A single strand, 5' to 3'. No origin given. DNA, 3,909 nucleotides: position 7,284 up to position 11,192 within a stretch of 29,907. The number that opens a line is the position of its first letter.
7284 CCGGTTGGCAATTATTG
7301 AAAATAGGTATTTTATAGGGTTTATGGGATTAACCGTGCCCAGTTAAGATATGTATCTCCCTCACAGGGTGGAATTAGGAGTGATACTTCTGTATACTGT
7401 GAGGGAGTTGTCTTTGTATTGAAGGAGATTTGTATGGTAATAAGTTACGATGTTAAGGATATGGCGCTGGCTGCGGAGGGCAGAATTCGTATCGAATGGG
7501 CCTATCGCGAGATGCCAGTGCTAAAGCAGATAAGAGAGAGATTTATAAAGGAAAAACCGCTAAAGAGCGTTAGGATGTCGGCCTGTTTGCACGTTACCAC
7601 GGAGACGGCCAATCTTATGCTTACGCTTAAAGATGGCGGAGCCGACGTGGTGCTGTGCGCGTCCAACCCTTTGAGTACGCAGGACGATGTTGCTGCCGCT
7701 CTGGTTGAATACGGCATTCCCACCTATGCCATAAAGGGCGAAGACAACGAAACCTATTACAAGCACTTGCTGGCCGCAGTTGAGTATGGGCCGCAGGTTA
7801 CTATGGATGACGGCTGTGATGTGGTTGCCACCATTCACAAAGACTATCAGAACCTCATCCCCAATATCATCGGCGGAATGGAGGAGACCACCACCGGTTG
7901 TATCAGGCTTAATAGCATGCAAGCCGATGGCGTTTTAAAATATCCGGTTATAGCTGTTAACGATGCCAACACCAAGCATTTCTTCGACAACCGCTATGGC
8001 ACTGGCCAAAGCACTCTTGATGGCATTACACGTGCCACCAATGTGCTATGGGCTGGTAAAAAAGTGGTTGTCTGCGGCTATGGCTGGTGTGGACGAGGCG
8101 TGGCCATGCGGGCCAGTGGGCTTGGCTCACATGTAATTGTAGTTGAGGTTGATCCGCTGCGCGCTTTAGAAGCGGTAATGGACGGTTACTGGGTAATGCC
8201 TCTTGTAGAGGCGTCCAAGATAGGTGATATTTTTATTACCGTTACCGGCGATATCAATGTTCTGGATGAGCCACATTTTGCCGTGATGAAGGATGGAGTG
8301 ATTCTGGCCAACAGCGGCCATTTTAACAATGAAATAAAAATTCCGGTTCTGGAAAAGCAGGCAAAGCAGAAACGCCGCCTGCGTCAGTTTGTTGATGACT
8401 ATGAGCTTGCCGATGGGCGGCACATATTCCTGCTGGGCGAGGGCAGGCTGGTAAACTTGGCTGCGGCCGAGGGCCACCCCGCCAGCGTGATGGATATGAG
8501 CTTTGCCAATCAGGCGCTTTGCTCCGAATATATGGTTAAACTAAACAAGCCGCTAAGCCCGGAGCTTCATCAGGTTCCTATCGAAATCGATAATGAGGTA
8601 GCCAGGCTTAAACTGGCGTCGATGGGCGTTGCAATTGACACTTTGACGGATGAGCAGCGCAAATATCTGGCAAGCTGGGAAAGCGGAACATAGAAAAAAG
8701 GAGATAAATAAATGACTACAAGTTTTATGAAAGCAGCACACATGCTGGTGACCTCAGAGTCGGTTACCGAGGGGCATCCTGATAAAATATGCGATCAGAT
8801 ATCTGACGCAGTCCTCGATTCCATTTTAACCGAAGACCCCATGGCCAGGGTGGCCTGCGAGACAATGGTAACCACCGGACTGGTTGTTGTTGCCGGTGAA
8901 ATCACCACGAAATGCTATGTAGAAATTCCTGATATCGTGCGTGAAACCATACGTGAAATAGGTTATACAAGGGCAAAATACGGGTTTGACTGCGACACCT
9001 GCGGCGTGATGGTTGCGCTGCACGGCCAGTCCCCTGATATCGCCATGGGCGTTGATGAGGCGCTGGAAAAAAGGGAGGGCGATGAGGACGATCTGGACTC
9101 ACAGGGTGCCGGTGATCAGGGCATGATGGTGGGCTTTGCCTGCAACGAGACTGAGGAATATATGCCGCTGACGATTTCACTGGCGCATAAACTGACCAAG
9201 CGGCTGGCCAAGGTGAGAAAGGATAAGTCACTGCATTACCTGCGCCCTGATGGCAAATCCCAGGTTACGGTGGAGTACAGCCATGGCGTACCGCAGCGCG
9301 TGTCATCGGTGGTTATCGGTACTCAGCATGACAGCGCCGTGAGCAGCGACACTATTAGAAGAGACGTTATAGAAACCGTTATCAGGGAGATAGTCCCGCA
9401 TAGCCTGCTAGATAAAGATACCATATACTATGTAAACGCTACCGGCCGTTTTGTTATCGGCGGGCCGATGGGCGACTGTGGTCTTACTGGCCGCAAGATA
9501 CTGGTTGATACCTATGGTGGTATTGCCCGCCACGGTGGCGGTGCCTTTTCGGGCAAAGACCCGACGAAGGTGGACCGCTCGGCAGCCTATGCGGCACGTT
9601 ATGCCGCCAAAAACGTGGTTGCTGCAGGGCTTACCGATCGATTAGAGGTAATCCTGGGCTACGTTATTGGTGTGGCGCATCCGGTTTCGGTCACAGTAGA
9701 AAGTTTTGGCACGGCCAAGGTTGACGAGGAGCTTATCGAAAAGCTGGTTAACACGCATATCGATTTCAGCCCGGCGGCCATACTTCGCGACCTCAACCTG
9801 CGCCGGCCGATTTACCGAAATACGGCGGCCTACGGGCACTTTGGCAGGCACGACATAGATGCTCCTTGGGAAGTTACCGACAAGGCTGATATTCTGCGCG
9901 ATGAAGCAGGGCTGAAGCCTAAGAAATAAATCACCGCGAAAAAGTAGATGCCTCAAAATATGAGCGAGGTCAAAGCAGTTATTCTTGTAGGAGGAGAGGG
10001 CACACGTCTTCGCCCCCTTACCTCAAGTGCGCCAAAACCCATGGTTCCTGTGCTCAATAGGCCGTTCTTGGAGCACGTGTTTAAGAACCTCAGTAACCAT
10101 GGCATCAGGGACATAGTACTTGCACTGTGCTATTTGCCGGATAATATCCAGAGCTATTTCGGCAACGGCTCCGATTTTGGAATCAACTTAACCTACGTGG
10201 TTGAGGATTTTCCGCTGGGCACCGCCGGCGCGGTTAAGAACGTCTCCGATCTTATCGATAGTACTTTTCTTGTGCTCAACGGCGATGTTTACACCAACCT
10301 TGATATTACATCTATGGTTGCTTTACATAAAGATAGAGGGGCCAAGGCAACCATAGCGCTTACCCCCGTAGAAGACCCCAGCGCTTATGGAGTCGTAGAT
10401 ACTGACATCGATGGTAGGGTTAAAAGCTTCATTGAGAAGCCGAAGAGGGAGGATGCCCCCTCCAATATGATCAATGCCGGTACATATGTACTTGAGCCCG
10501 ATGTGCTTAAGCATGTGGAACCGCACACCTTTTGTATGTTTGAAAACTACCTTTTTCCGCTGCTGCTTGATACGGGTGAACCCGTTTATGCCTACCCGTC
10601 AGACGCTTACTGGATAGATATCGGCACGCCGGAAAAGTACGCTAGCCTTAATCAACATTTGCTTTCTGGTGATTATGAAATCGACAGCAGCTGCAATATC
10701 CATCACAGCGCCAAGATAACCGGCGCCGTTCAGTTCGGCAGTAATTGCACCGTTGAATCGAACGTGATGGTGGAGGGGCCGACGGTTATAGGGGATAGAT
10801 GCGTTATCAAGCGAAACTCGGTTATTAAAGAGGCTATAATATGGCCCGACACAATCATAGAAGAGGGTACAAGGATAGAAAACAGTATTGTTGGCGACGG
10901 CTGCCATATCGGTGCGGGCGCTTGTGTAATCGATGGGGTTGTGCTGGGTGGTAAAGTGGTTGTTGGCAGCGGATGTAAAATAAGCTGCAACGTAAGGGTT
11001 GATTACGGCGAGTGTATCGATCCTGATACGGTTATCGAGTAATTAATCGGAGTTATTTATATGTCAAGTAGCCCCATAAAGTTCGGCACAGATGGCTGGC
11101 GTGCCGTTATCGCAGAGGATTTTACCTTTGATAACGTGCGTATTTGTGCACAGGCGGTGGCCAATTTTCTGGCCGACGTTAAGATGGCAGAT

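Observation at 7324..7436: Candidate novel riboswitch or attenuator in front of ahcY-metK with mutually exclusive pairings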

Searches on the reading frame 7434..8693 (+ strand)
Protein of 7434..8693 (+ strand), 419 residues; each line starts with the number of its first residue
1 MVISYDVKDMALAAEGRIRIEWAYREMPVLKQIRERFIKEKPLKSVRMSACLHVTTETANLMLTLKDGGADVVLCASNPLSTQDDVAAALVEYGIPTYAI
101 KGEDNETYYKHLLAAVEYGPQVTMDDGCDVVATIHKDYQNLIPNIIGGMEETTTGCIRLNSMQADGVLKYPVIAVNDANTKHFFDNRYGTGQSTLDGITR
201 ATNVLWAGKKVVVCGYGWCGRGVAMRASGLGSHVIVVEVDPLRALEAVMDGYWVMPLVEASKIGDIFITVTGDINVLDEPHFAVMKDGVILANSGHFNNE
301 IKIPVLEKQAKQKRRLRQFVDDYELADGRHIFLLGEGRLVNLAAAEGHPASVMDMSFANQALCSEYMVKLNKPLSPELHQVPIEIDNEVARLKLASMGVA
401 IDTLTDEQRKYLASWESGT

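Call 8: search_protein_families(library=pfam, proteins=[window:7434-8693:+])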
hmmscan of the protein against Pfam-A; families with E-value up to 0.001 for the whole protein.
window:7434-8693:+ (419 aa): 3 families
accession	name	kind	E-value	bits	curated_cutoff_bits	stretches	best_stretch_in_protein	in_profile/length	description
PF05221.23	AdoHcyase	-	9.3e-61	206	25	2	5-138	2-140/299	S-adenosyl-L-homocysteine hydrolase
PF00670.27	AdoHcyase_NAD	-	5.1e-51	173.4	27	1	186-346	1-161/162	S-adenosyl-L-homocysteine hydrolase, NAD binding domain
PF02826.25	2-Hacid_dh_C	-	7.9e-06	25.8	25.1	1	206-295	34-127/178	D-isomer specific 2-hydroxyacid dehydrogenase, NAD binding domain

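Call 20: find_homologous_proteins(query=window:7434-8690:+, max_evalue=1e-150)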
Query window:7434-8690:+ (419 aa): 7992 proteins with E <= 1e-150 among 8000 candidates; the best 120 are listed. Only proteins of 230 to 734 residues were searched: fused or split forms outside these lengths cannot appear, so this answer is no evidence that the protein stands alone or is whole; lengths 'longer' or 'shorter' looks for them.
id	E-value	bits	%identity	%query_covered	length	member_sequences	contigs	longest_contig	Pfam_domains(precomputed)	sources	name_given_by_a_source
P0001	4.0e-281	950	100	100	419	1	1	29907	PF00670.28,PF02826.26,PF05221.24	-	-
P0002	4.8e-278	940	99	100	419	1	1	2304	PF00670.28,PF02826.26,PF05221.24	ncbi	-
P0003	1.3e-276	935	98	100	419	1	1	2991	PF00670.28,PF02826.26,PF05221.24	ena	-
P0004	5.7e-274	926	97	100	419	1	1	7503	PF00670.28,PF02826.26,PF05221.24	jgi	-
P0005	4.1e-273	923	97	100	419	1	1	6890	PF00670.28,PF02826.26,PF05221.24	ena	-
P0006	3.6e-270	914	98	98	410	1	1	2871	PF00670.28,PF02826.26,PF05221.24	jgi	jgi:adenosylhomocysteinase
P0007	2.8e-266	901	95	100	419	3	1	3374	PF00670.28,PF02826.26,PF05221.24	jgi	jgi:adenosylhomocysteinase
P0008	1.5e-265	899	95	99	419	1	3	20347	PF00670.28,PF02826.26,PF05221.24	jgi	-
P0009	2.6e-259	878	92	100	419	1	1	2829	PF00670.28,PF02826.26,PF05221.24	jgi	-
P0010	8.7e-251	850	90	99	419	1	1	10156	PF00670.28,PF02826.26,PF05221.24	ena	-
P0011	2.0e-248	842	89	99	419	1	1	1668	PF00670.28,PF02826.26,PF05221.24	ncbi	-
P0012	2.1e-248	842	89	99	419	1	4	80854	PF00670.28,PF02826.26,PF05221.24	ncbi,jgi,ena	-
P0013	2.1e-248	842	89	99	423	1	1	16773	PF00670.28,PF02826.26,PF05221.24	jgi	jgi:adenosylhomocysteinase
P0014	4.7e-244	828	87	100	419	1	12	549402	PF00670.28,PF02826.26,PF05221.24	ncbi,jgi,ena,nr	ncbi:MAG: adenosylhomocysteinase [Chloroflexi bacterium]|jgi:adenosylhomocysteinase|nr:adenosylhomoc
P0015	5.3e-239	811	87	98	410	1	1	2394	PF00670.28,PF02826.26,PF05221.24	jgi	-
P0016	5.6e-224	762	78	99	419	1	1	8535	PF00670.28,PF02826.26,PF05221.24,PF07991.19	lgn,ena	-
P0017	5.4e-215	732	92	83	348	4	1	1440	PF00670.28,PF02826.26,PF05221.24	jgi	jgi:adenosylhomocysteinase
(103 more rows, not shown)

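Call 21: find_encoding_contigs(protein=P0016, flank=1500, max_places=2)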
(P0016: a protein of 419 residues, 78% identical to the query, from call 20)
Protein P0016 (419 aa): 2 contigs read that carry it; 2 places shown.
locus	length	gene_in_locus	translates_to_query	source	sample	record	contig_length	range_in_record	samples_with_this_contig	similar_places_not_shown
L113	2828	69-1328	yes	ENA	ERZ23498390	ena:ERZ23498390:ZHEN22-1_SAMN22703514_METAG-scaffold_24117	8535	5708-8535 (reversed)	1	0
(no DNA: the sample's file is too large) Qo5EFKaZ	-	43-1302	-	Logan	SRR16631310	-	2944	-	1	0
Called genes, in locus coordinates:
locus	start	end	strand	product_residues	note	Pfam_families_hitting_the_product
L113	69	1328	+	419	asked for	PF05221:AdoHcyase, PF02826:2-Hacid_dh_C, PF00670:AdoHcyase_NAD, PF07991:KARI_N (weak)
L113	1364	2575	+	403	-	PF00438:S-AdoMet_synt_N, PF02772:S-AdoMet_synt_M, PF02773:S-AdoMet_synt_C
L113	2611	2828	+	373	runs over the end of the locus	PF00483:NTP_transferase, PF12804:NTP_transf_3, PF24894:Hexapep_GlmU (faint), PF00132:Hexapep (weak), PF25084:LbH_EIF2B, PF00132:Hexapep, PF25087:GMPPB_C, PF00132:Hexapep (weak)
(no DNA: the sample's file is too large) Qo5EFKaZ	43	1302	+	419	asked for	PF05221:AdoHcyase, PF02826:2-Hacid_dh_C, PF00670:AdoHcyase_NAD, PF07991:KARI_N (weak)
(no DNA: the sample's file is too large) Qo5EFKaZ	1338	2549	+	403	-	PF00438:S-AdoMet_synt_N, PF02772:S-AdoMet_synt_M, PF02773:S-AdoMet_synt_C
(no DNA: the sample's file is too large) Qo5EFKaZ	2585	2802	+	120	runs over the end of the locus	?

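Call 22: find_encoding_contigs(protein=P0010, flank=1500, max_places=2)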
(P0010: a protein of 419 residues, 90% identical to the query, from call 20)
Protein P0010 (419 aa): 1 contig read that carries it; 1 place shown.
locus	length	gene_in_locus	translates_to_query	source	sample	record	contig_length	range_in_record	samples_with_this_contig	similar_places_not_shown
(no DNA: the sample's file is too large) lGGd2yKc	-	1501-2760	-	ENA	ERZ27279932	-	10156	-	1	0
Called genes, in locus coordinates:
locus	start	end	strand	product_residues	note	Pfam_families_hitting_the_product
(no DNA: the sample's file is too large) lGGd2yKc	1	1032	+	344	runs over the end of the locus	-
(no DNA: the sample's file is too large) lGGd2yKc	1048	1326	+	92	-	-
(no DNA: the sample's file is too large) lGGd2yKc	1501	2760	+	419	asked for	PF05221:AdoHcyase, PF02826:2-Hacid_dh_C (weak), PF00670:AdoHcyase_NAD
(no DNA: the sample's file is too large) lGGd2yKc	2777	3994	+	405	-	PF00438:S-AdoMet_synt_N, PF02772:S-AdoMet_synt_M, PF02773:S-AdoMet_synt_C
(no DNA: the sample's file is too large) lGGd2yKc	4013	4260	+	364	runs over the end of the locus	PF00483:NTP_transferase, PF12804:NTP_transf_3 (weak), PF24894:Hexapep_GlmU (faint), PF25084:LbH_EIF2B, PF00132:Hexapep (weak), PF14602:Hexapep_2 (faint), PF25087:GMPPB_C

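Call 23: find_encoding_contigs(protein=P0012, flank=1500, max_places=2)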
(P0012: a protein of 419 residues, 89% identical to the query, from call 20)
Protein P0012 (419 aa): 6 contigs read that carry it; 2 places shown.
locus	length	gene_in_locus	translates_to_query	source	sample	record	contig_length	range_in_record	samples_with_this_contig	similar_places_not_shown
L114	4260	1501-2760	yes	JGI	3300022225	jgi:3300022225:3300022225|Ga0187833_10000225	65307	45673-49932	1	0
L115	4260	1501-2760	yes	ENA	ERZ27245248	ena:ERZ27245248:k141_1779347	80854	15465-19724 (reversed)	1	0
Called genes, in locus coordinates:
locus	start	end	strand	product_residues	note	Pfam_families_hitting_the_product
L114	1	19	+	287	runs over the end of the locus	PF01048:PNP_UDP_1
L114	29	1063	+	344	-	-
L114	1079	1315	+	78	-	-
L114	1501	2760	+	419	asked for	PF05221:AdoHcyase, PF02826:2-Hacid_dh_C (weak), PF00670:AdoHcyase_NAD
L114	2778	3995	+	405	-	PF00438:S-AdoMet_synt_N, PF02772:S-AdoMet_synt_M, PF02773:S-AdoMet_synt_C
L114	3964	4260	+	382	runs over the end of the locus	PF00483:NTP_transferase, PF12804:NTP_transf_3 (weak), PF25084:LbH_EIF2B, PF25087:GMPPB_C, PF00132:Hexapep (weak), PF24894:Hexapep_GlmU (weak)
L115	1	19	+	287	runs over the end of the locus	PF01048:PNP_UDP_1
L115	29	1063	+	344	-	-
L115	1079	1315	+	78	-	-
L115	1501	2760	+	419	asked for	PF05221:AdoHcyase, PF02826:2-Hacid_dh_C (weak), PF00670:AdoHcyase_NAD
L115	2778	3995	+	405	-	PF00438:S-AdoMet_synt_N, PF02772:S-AdoMet_synt_M, PF02773:S-AdoMet_synt_C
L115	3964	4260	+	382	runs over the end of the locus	PF00483:NTP_transferase, PF12804:NTP_transf_3 (weak), PF25084:LbH_EIF2B, PF25087:GMPPB_C, PF00132:Hexapep (weak), PF24894:Hexapep_GlmU (weak)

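Call 24: find_encoding_contigs(protein=P0013, flank=1500, max_places=2)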
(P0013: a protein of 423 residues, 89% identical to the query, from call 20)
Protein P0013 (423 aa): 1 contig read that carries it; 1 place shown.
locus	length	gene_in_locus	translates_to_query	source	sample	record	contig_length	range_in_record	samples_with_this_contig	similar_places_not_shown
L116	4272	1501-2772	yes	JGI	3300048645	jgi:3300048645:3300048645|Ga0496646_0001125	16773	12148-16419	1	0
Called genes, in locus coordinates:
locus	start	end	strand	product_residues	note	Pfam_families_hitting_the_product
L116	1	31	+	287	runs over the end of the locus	PF01048:PNP_UDP_1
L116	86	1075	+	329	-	-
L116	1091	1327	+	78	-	-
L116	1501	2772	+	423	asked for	PF05221:AdoHcyase, PF02826:2-Hacid_dh_C (weak), PF00670:AdoHcyase_NAD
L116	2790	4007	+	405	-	PF00438:S-AdoMet_synt_N, PF02772:S-AdoMet_synt_M, PF02773:S-AdoMet_synt_C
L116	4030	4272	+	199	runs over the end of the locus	?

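Call 25: find_encoding_contigs(protein=P0009, flank=1500, max_places=2)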
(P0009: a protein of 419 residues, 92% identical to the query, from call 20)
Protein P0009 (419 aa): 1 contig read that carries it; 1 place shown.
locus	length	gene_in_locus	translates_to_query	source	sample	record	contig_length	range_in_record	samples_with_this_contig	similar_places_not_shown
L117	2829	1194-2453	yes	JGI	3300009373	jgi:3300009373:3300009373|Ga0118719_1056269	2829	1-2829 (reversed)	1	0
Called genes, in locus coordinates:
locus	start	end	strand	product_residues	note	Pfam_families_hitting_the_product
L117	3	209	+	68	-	?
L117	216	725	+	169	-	-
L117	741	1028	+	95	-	-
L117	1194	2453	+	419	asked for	PF05221:AdoHcyase, PF02826:2-Hacid_dh_C (weak), PF00670:AdoHcyase_NAD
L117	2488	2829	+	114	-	?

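Call 26: find_encoding_contigs(protein=P0008, flank=1500, max_places=3)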
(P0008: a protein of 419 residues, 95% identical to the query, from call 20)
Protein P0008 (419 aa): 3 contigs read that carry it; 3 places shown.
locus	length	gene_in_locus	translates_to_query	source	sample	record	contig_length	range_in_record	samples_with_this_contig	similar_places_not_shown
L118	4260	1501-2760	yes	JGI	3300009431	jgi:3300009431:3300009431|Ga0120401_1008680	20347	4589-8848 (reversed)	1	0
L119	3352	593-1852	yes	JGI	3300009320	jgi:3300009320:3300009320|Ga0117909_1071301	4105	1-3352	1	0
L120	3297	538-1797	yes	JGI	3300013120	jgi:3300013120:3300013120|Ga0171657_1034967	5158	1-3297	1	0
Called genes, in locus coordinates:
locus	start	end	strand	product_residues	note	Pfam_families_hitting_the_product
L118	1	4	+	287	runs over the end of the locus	PF01048:PNP_UDP_1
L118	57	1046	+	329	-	-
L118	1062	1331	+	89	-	-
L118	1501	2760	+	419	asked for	PF05221:AdoHcyase, PF02826:2-Hacid_dh_C (weak), PF00670:AdoHcyase_NAD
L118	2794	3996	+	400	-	PF00438:S-AdoMet_synt_N, PF02772:S-AdoMet_synt_M, PF02773:S-AdoMet_synt_C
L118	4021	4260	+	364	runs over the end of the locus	PF00483:NTP_transferase, PF12804:NTP_transf_3 (weak), PF14602:Hexapep_2 (faint), PF25084:LbH_EIF2B, PF00132:Hexapep (weak), PF25087:GMPPB_C, PF24894:Hexapep_GlmU (weak)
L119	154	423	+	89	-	-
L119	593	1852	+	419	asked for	PF05221:AdoHcyase, PF02826:2-Hacid_dh_C (weak), PF00670:AdoHcyase_NAD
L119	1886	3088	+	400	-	PF00438:S-AdoMet_synt_N, PF02772:S-AdoMet_synt_M, PF02773:S-AdoMet_synt_C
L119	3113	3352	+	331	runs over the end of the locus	?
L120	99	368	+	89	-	-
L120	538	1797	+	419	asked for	PF05221:AdoHcyase, PF02826:2-Hacid_dh_C (weak), PF00670:AdoHcyase_NAD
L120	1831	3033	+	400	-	PF00438:S-AdoMet_synt_N, PF02772:S-AdoMet_synt_M, PF02773:S-AdoMet_synt_C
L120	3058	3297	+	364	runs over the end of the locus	PF00483:NTP_transferase, PF12804:NTP_transf_3 (weak), PF14602:Hexapep_2 (faint), PF25084:LbH_EIF2B, PF00132:Hexapep (weak), PF25087:GMPPB_C, PF24894:Hexapep_GlmU (weak)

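Call 27: find_encoding_contigs(protein=P0007, flank=1500, max_places=2)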
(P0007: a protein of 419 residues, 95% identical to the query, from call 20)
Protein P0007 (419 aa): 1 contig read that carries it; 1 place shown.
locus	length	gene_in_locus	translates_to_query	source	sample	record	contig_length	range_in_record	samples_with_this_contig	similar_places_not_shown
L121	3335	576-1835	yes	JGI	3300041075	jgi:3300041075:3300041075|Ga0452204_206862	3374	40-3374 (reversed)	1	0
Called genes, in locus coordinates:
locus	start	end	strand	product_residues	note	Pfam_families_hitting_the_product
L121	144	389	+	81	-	-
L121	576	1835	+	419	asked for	PF05221:AdoHcyase, PF02826:2-Hacid_dh_C (weak), PF00670:AdoHcyase_NAD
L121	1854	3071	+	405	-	PF00438:S-AdoMet_synt_N, PF02772:S-AdoMet_synt_M, PF02773:S-AdoMet_synt_C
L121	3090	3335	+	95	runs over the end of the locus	?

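Call 28: find_encoding_contigs(protein=P0004, flank=1500, max_places=2)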
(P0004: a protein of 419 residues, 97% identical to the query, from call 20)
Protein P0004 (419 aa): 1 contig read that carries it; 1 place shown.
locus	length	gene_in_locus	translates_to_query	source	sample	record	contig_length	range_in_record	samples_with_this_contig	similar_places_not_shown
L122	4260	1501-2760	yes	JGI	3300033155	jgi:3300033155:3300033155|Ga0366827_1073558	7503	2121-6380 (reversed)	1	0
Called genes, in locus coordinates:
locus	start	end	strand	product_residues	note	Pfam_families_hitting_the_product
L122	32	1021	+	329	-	-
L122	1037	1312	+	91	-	-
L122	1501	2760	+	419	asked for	PF05221:AdoHcyase, PF02826:2-Hacid_dh_C (weak), PF00670:AdoHcyase_NAD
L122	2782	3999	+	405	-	PF00438:S-AdoMet_synt_N, PF02772:S-AdoMet_synt_M, PF02773:S-AdoMet_synt_C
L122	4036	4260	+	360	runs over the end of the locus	PF00483:NTP_transferase, PF12804:NTP_transf_3, PF25084:LbH_EIF2B, PF00132:Hexapep (weak), PF25087:GMPPB_C, PF24894:Hexapep_GlmU (weak)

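Call 29: find_encoding_contigs(protein=P0011, flank=1500, max_places=2)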
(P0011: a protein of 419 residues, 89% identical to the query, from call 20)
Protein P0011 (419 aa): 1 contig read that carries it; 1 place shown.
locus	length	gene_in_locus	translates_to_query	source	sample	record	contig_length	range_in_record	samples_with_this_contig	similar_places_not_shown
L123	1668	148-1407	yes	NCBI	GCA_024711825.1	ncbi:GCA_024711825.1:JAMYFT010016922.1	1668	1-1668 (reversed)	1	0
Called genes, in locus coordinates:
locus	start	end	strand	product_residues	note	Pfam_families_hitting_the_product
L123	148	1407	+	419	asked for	PF05221:AdoHcyase, PF02826:2-Hacid_dh_C (weak), PF00670:AdoHcyase_NAD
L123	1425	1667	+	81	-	?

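Call 30: find_encoding_contigs(protein=P0015, flank=1500, max_places=2)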
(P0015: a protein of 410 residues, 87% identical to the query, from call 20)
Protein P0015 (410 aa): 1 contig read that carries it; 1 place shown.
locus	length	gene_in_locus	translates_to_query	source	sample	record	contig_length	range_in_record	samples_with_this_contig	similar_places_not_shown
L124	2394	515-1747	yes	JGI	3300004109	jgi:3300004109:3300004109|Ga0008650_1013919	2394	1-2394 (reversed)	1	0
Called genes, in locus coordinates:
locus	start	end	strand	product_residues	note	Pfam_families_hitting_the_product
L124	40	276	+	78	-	-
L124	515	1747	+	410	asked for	PF05221:AdoHcyase, PF00670:AdoHcyase_NAD, PF02826:2-Hacid_dh_C (weak)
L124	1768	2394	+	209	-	?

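Call 71: find_encoding_contigs(protein=P0017, flank=1500, max_places=4)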
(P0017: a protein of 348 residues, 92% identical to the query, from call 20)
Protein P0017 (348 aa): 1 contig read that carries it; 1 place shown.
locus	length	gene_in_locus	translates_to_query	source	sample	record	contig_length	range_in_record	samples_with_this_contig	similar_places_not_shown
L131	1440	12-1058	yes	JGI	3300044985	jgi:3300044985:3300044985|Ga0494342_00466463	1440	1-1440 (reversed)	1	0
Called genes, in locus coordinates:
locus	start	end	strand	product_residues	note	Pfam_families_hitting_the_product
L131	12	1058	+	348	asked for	PF05221:AdoHcyase, PF02826:2-Hacid_dh_C (weak), PF00670:AdoHcyase_NAD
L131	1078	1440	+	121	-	?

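Call 72: find_encoding_contigs(protein=P0005, flank=1500, max_places=2)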
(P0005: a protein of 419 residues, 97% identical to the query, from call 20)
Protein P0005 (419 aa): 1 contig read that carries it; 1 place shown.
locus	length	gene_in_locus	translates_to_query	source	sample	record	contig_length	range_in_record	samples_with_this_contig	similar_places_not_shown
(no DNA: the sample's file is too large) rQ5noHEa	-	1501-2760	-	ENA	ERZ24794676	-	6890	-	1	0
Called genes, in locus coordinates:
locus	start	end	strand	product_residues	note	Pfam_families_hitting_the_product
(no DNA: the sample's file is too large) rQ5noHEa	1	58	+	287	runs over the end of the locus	PF01048:PNP_UDP_1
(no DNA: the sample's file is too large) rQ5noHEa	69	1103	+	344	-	-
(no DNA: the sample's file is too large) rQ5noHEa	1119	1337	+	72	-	-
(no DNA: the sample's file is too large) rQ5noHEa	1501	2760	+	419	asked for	PF05221:AdoHcyase, PF02826:2-Hacid_dh_C (faint), PF00670:AdoHcyase_NAD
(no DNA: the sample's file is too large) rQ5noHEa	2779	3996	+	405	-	PF00438:S-AdoMet_synt_N, PF02772:S-AdoMet_synt_M, PF02773:S-AdoMet_synt_C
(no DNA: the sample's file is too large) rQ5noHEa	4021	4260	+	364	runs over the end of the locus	PF00483:NTP_transferase, PF12804:NTP_transf_3, PF25084:LbH_EIF2B, PF00132:Hexapep (weak), PF25087:GMPPB_C, PF24894:Hexapep_GlmU (weak)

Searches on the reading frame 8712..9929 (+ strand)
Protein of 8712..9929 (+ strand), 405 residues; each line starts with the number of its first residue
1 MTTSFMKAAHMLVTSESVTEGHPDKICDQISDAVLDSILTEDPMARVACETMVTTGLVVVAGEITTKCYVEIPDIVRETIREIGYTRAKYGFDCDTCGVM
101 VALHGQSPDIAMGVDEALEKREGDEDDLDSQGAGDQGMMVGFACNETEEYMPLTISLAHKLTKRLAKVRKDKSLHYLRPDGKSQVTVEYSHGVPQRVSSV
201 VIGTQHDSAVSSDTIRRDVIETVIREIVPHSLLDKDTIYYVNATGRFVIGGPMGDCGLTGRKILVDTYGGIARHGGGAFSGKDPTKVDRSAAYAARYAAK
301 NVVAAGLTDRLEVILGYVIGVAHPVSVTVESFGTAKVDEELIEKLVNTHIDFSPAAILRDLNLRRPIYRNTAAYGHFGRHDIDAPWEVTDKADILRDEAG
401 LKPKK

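Call 8: search_protein_families(library=pfam, proteins=[window:8712-9929:+])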
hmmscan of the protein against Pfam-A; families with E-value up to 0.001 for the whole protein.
window:8712-9929:+ (405 aa): 3 families
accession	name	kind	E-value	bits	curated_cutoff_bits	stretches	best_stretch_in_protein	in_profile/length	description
PF02773.21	S-AdoMet_synt_C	-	4.2e-65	218.3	25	1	249-387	1-137/138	S-adenosylmethionine synthetase, C-terminal domain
PF02772.21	S-AdoMet_synt_M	-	2.5e-47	160.3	29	1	131-247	2-120/120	S-adenosylmethionine synthetase, central domain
PF00438.25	S-AdoMet_synt_N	-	3.8e-46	156.1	33.1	1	11-108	2-99/99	S-adenosylmethionine synthetase, N-terminal domain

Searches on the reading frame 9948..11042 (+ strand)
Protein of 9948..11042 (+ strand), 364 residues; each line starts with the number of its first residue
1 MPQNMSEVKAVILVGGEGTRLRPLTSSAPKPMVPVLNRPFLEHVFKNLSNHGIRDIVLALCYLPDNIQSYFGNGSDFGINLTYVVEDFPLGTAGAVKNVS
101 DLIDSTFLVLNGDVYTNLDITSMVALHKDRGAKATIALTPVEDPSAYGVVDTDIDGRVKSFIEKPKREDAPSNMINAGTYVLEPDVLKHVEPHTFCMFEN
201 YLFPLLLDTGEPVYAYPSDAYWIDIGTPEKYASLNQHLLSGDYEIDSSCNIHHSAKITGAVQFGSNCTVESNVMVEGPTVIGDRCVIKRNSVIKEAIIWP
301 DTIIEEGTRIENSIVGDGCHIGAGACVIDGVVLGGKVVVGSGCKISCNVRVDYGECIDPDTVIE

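Call 8: search_protein_families(library=pfam, proteins=[window:9948-11042:+])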
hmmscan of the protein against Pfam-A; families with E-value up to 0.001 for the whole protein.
window:9948-11042:+ (364 aa): 8 families
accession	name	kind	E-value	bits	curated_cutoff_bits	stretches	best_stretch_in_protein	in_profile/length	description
PF00483.29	NTP_transferase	-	7.2e-58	196.5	21.2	1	9-239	1-243/245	Nucleotidyl transferase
PF25084.1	LbH_EIF2B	-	1.1e-18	67.6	54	1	247-345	8-105/105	EIF2B subunit epsilon LbH domain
PF00132.30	Hexapep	-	1.1e-12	47.5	27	1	263-294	4-35/36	Bacterial transferase hexapeptide (six repeats)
PF12804.13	NTP_transf_3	-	2.8e-07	31.3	27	1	10-131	1-115/160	MobA-like NTP transferase domain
PF24894.1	Hexapep_GlmU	-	7.3e-07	29.7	23.3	1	291-355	14-75/104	GlmU-like, C-terminal hexapeptide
PF14602.12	Hexapep_2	-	1e-05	25.6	27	0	314-345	3-32/34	Hexapeptide repeat of succinyl-transferase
PF25247.1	LbH_GLGC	-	0.00028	21.3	27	0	306-346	9-47/135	GLGC left-handed parallel beta-helix domain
PF25087.1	GMPPB_C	-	0.00064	19.8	39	0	259-341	9-85/110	GMPPB C-terminal domain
